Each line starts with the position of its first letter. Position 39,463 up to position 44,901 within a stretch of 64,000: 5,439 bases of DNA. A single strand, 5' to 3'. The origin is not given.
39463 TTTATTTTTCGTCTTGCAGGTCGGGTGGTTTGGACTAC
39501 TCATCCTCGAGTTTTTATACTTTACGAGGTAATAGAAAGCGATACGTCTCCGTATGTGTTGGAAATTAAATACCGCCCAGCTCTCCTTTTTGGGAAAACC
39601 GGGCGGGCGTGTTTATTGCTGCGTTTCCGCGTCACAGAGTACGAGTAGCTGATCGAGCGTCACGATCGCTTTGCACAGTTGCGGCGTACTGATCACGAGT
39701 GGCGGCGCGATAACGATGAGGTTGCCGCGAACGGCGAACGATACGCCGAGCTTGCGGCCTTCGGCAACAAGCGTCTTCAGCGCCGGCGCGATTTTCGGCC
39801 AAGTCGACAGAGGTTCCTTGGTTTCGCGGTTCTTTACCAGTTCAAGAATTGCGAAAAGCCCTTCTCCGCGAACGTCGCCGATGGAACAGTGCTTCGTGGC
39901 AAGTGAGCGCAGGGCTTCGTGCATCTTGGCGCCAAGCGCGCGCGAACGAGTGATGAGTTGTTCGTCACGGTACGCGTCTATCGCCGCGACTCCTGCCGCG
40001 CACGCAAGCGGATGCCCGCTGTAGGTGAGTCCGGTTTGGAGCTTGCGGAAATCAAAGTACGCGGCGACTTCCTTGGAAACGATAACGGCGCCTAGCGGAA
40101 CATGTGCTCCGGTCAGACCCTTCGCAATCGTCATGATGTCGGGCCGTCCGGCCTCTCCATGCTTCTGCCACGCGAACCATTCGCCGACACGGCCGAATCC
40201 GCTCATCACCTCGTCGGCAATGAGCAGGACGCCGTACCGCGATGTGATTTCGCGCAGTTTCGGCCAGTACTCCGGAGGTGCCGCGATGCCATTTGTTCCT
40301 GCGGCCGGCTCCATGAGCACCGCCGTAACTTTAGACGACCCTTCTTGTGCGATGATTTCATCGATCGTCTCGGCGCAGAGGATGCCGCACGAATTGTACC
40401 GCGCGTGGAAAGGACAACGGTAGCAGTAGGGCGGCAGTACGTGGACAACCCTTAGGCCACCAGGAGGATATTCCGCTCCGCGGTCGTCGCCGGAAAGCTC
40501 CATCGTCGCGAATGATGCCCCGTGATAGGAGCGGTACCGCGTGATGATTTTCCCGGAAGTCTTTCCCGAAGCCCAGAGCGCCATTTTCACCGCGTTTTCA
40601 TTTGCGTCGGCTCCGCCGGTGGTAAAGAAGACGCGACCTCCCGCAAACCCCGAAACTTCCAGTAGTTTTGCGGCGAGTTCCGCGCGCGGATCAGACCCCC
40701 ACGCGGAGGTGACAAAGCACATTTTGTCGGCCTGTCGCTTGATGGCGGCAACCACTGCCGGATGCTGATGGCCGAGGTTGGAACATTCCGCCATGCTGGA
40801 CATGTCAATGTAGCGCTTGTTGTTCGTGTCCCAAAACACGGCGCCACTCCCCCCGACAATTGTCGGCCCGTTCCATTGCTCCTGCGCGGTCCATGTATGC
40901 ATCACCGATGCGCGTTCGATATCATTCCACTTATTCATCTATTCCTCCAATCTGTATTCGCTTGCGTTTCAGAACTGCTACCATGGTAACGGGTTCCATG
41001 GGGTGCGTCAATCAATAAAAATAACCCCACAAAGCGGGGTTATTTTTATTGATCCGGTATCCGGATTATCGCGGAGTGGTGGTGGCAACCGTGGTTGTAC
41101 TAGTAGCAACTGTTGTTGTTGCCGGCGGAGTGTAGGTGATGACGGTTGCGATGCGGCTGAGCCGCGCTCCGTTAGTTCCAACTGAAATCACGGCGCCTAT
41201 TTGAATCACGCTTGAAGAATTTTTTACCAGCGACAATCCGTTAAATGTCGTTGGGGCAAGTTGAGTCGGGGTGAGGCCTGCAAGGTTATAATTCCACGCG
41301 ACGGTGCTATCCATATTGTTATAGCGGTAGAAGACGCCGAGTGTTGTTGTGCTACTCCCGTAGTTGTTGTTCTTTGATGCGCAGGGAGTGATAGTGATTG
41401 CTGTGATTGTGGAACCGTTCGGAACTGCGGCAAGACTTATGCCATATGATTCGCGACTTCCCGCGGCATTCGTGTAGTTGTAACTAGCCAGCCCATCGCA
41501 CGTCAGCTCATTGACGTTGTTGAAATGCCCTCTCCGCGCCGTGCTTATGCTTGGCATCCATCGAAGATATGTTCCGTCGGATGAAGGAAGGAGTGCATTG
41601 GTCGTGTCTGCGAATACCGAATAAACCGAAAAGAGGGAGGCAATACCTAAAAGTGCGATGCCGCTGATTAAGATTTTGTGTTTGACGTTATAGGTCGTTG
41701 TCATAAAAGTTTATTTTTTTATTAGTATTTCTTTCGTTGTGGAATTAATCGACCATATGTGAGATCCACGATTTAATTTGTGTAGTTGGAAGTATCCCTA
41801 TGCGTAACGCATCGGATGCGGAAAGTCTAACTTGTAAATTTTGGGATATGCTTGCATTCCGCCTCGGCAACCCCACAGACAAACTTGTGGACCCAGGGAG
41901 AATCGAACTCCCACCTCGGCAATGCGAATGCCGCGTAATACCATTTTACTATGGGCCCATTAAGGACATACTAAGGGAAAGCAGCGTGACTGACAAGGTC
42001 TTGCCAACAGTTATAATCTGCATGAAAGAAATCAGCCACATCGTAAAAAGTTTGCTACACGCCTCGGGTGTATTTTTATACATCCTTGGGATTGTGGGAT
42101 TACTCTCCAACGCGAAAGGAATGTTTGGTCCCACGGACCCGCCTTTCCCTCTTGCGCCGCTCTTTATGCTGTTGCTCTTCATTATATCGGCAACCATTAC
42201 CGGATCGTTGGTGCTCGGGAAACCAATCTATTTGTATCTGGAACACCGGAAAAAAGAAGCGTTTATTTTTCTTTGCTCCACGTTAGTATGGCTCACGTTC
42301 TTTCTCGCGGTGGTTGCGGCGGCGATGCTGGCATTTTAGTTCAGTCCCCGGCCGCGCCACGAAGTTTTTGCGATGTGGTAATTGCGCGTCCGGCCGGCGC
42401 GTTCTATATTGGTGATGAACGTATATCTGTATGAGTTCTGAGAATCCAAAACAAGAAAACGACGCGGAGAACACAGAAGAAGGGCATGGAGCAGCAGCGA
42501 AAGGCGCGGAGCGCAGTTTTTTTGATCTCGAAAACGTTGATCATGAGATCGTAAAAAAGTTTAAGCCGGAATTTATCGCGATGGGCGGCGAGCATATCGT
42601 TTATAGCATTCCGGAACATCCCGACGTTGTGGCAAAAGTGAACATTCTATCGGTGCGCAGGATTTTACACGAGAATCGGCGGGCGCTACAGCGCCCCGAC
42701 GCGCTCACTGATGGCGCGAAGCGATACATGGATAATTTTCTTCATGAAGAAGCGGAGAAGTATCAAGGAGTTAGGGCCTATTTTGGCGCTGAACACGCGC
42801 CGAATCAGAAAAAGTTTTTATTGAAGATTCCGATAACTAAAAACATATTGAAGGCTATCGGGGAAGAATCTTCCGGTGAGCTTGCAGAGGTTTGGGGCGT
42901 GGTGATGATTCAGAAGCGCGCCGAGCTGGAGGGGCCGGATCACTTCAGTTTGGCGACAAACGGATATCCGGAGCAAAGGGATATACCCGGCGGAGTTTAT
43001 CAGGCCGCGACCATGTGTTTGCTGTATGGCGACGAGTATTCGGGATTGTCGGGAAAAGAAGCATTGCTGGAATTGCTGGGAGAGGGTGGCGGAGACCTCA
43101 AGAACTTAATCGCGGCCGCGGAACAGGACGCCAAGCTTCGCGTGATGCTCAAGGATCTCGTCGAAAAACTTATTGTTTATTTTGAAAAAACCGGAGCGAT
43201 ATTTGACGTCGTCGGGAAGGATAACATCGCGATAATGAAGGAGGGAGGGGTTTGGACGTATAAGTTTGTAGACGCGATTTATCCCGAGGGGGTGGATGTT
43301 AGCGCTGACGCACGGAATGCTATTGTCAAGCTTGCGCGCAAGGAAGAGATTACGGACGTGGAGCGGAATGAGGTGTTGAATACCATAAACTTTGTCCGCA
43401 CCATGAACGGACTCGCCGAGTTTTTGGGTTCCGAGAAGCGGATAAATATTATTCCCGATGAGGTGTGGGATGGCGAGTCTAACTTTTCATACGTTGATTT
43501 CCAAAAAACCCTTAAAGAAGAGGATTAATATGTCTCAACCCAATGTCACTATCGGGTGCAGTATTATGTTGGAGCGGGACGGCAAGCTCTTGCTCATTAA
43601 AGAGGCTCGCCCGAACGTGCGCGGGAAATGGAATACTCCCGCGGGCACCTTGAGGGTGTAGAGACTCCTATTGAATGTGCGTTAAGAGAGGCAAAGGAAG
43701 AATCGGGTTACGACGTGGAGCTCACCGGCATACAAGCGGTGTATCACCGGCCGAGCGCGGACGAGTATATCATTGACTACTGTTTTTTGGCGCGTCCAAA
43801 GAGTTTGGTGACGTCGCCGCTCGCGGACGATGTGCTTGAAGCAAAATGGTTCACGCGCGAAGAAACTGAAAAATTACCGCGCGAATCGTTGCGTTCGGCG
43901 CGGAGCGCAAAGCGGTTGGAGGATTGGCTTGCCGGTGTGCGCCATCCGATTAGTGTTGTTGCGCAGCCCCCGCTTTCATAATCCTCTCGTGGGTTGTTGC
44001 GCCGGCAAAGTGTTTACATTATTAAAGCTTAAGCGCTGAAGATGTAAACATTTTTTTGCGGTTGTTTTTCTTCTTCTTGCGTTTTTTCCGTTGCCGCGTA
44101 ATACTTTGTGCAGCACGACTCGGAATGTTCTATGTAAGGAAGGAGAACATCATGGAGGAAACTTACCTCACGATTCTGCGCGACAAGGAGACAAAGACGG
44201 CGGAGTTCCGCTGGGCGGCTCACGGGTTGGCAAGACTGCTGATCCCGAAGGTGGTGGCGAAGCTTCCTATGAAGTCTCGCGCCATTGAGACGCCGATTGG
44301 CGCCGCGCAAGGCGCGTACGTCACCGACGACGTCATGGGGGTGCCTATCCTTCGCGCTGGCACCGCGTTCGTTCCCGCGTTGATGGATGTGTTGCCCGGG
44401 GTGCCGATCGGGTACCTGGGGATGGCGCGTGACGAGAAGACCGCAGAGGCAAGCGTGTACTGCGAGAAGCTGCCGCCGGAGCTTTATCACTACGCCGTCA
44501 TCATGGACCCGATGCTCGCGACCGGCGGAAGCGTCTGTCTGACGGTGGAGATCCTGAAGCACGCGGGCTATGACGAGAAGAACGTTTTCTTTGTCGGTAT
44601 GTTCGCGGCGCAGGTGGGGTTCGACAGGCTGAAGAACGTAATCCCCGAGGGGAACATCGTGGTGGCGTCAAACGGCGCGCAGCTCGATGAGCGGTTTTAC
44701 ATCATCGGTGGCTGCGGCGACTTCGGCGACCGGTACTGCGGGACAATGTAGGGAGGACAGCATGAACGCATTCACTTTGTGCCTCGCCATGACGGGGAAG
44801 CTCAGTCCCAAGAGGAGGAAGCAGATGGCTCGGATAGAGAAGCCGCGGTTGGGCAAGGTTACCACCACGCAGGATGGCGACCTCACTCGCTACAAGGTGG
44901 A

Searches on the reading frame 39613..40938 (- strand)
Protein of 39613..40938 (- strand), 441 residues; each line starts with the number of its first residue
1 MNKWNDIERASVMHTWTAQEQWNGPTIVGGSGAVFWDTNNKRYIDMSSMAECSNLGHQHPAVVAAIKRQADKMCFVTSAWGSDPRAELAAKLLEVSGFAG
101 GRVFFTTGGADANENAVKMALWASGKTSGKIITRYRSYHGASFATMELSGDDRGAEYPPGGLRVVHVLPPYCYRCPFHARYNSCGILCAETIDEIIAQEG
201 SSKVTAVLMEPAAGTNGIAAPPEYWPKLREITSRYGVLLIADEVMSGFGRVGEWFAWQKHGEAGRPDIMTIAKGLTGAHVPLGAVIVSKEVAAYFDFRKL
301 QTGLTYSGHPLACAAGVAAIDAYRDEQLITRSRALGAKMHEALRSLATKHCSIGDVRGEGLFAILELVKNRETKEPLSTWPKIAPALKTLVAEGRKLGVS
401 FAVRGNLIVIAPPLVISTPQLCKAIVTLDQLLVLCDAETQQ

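Call 97: search_protein_families(library=pfam, proteins=[window:39613-40938:-])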
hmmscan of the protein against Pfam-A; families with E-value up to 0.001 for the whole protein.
window:39613-40938:- (441 aa): 2 families
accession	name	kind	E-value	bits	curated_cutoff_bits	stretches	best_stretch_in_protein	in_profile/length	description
PF00202.27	Aminotran_3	-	1.2e-81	274.9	30.5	1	28-430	14-401/403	Aminotransferase class-III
PF00155.27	Aminotran_1_2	-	5.5e-05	23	19.7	1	197-344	140-287/361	Aminotransferase class I and II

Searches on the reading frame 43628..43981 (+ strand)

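Call 97: search_protein_families(library=pfam, proteins=[window:43628-43981:+])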
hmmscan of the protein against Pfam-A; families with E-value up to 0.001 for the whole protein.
window:43628-43981:+ (117 aa): 1 family
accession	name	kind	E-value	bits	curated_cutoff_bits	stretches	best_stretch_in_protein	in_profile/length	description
PF00293.34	NUDIX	-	1.8e-11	44.6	21.1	1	6-88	36-125/134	NUDIX domain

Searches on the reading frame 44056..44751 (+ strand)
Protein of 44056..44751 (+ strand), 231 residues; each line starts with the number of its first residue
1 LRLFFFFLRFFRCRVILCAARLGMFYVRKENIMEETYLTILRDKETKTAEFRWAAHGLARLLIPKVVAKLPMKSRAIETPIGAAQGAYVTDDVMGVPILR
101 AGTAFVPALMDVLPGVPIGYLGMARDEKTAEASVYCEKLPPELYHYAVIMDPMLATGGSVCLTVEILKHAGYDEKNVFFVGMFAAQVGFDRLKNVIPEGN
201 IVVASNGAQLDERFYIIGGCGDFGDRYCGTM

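Call 97: search_protein_families(library=pfam, proteins=[window:44056-44751:+])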
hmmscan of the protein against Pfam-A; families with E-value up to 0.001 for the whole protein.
window:44056-44751:+ (231 aa): 2 families
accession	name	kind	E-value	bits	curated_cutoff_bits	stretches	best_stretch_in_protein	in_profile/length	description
PF14681.12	UPRTase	-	2.5e-53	181.1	27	1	36-230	9-206/206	Uracil phosphoribosyltransferase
PF00156.33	Pribosyltran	-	0.00059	19.6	26.3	0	96-171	34-114/158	Phosphoribosyl transferase domain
